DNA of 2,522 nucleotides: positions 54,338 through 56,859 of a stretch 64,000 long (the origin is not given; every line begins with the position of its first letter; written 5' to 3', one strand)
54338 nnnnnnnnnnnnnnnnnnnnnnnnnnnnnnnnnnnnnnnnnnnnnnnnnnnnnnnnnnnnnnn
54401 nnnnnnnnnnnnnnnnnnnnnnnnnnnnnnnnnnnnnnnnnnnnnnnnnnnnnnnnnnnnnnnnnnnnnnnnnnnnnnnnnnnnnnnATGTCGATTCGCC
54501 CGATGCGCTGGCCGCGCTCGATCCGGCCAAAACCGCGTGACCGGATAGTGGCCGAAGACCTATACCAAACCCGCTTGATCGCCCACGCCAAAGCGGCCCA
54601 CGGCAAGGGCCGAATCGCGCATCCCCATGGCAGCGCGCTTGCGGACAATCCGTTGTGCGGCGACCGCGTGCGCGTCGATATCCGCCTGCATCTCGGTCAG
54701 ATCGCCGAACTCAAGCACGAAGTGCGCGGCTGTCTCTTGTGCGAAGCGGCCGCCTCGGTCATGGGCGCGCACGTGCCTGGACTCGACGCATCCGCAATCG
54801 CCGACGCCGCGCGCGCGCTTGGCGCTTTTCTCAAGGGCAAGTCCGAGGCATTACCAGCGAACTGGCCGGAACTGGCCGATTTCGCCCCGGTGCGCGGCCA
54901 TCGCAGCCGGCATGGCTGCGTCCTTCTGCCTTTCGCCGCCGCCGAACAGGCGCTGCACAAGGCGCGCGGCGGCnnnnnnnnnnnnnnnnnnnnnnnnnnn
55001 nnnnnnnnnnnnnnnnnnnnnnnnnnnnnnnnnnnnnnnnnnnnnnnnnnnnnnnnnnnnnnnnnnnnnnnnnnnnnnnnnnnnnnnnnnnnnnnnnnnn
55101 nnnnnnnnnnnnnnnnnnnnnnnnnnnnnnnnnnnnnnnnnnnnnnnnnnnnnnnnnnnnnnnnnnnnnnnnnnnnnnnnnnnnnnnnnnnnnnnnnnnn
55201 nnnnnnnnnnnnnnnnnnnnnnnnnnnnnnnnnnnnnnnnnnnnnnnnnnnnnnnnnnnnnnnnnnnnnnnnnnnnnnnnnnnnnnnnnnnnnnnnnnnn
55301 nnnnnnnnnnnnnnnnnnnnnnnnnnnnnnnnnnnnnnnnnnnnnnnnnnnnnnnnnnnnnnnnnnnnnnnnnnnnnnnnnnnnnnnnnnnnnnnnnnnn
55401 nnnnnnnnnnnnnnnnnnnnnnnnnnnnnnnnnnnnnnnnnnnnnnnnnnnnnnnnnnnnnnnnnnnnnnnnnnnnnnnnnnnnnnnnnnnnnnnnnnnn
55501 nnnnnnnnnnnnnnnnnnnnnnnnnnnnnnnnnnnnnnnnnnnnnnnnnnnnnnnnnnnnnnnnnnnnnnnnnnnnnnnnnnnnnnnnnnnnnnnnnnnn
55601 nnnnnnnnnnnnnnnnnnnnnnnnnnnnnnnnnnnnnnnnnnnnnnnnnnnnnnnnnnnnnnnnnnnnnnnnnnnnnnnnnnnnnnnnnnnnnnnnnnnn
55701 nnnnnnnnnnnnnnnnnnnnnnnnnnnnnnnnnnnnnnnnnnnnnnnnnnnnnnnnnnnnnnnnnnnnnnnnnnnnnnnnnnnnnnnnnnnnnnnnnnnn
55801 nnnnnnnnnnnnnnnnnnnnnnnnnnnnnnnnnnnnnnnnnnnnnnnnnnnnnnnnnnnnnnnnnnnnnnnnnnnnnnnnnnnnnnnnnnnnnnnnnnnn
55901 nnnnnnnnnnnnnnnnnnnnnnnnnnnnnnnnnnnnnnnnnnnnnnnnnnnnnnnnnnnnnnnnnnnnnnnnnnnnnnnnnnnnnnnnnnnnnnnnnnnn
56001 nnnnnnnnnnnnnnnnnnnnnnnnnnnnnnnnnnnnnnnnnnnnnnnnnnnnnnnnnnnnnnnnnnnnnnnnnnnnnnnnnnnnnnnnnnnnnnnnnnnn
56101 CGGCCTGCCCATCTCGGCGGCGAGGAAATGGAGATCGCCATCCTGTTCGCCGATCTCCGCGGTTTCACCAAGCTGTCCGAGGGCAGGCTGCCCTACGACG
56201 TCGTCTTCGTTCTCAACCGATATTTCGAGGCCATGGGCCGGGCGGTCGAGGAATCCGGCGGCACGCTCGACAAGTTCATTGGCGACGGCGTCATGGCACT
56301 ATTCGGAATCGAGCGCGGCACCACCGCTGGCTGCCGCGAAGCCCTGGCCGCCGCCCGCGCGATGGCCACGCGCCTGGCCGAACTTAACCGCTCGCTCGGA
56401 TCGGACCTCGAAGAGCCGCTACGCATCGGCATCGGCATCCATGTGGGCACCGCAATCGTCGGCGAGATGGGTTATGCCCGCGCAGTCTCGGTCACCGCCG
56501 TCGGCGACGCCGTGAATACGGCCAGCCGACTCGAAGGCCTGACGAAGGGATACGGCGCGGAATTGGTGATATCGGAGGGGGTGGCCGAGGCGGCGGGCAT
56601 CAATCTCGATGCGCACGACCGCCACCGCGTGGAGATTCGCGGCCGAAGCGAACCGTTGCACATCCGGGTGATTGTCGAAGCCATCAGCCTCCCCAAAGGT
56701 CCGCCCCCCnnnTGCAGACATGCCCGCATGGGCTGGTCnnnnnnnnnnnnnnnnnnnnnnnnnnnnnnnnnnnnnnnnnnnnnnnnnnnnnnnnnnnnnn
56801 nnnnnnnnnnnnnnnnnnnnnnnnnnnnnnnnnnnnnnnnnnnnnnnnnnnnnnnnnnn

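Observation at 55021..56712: Polytopic membrane - [2Fe-2S] ferredoxin - class III adenylate cyclase fusion at the 3' end of the cox/Moco-maturation cluster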

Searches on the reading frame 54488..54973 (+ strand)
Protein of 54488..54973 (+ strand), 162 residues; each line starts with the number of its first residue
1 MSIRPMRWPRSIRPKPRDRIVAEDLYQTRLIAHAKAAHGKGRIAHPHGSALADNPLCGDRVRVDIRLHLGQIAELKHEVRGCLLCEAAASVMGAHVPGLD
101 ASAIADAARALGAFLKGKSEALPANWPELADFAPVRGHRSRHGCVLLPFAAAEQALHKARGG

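Call 16: search_protein_families(library=pfam, proteins=[window:54488-54973:+], max_evalue=0.001)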
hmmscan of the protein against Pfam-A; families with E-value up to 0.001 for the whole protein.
window:54488-54973:+ (162 aa): 1 family
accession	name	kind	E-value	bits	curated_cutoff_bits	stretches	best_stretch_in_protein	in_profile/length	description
PF01592.21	NifU_N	-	1.1e-07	32.5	22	1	26-102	2-81/127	NifU-like N terminal domain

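Call 88: search_protein_families(library=ncbifam, proteins=[window:54548-54973:+], max_evalue=0.001)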
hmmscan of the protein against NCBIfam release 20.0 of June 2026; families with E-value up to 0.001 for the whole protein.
window:54548-54973:+ (142 aa): 2 families
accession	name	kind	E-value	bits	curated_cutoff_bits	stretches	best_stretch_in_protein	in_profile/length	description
TIGR01994.1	SUF_scaf_2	equivalog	2.1e-17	63.4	92.5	1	3-137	2-137/137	Fe-S cluster assembly sulfur transfer protein SufU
TIGR03419.1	NifU_clost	equivalog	6e-06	26.7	187.9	1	6-79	1-74/121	Fe-S cluster assembly scaffold protein NifU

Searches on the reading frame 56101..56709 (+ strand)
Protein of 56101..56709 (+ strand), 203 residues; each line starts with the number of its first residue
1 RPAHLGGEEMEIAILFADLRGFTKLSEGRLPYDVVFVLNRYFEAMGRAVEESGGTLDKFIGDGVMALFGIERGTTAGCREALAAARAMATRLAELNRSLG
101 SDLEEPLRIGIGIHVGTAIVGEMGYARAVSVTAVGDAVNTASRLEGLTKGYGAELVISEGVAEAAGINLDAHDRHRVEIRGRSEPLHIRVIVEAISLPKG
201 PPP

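Call 32: search_solved_structures(query=window:56101-56709:+, max_evalue=1e-10, show_alignments=4)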
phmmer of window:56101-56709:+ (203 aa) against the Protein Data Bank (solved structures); distinct sequences matched with E-value up to 1e-10: 23.
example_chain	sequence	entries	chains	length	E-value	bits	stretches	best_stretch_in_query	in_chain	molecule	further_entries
2w01_A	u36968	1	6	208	4.6e-31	111.2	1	4-188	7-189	ADENYLATE CYCLASE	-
6fht_A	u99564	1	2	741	2.2e-30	109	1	4-188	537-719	Bacteriophytochrome,Adenylate cyclase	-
1wc0_A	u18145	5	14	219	1.2e-25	93.6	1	2-190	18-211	ADENYLATE CYCLASE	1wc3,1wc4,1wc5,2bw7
1wc1_A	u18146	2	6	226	7.3e-25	91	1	8-190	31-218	ADENYLATE CYCLASE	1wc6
3r5g_A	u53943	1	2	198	6.6e-23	84.6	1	8-193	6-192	CyaB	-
5mbg_A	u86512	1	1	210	1.2e-20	77.3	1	4-194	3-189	Beta subunit of photoactivated adenylyl cyclase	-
5m27_A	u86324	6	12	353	1.2e-19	74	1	10-194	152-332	Beta subunit of photoactivated adenylyl cyclase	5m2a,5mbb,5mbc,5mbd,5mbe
5mbk_A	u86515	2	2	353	1.2e-19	74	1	10-194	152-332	Beta subunit of photoactivated adenylyl cyclase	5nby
5mbj_A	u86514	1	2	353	1.2e-19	74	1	10-194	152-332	Beta subunit of photoactivated adenylyl cyclase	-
5mbh_A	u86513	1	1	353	1.6e-19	73.6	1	10-194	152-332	Beta subunit of photoactivated adenylyl cyclase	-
5x4t_A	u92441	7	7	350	1.6e-16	63.8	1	4-190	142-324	Photoactivated adenylyl cyclase | Family 3 adenylate cyclase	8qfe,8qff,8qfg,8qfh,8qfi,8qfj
9f1z_A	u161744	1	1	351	1.7e-16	63.7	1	4-190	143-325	Family 3 adenylate cyclase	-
5x4u_A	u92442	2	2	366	1.8e-16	63.6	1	4-189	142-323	Photoactivated adenylyl cyclase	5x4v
4yus_A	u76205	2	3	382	2e-16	63.5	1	4-189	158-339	Family 3 adenylate cyclase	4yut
9f1w_A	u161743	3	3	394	2.1e-16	63.4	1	4-189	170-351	Family 3 adenylate cyclase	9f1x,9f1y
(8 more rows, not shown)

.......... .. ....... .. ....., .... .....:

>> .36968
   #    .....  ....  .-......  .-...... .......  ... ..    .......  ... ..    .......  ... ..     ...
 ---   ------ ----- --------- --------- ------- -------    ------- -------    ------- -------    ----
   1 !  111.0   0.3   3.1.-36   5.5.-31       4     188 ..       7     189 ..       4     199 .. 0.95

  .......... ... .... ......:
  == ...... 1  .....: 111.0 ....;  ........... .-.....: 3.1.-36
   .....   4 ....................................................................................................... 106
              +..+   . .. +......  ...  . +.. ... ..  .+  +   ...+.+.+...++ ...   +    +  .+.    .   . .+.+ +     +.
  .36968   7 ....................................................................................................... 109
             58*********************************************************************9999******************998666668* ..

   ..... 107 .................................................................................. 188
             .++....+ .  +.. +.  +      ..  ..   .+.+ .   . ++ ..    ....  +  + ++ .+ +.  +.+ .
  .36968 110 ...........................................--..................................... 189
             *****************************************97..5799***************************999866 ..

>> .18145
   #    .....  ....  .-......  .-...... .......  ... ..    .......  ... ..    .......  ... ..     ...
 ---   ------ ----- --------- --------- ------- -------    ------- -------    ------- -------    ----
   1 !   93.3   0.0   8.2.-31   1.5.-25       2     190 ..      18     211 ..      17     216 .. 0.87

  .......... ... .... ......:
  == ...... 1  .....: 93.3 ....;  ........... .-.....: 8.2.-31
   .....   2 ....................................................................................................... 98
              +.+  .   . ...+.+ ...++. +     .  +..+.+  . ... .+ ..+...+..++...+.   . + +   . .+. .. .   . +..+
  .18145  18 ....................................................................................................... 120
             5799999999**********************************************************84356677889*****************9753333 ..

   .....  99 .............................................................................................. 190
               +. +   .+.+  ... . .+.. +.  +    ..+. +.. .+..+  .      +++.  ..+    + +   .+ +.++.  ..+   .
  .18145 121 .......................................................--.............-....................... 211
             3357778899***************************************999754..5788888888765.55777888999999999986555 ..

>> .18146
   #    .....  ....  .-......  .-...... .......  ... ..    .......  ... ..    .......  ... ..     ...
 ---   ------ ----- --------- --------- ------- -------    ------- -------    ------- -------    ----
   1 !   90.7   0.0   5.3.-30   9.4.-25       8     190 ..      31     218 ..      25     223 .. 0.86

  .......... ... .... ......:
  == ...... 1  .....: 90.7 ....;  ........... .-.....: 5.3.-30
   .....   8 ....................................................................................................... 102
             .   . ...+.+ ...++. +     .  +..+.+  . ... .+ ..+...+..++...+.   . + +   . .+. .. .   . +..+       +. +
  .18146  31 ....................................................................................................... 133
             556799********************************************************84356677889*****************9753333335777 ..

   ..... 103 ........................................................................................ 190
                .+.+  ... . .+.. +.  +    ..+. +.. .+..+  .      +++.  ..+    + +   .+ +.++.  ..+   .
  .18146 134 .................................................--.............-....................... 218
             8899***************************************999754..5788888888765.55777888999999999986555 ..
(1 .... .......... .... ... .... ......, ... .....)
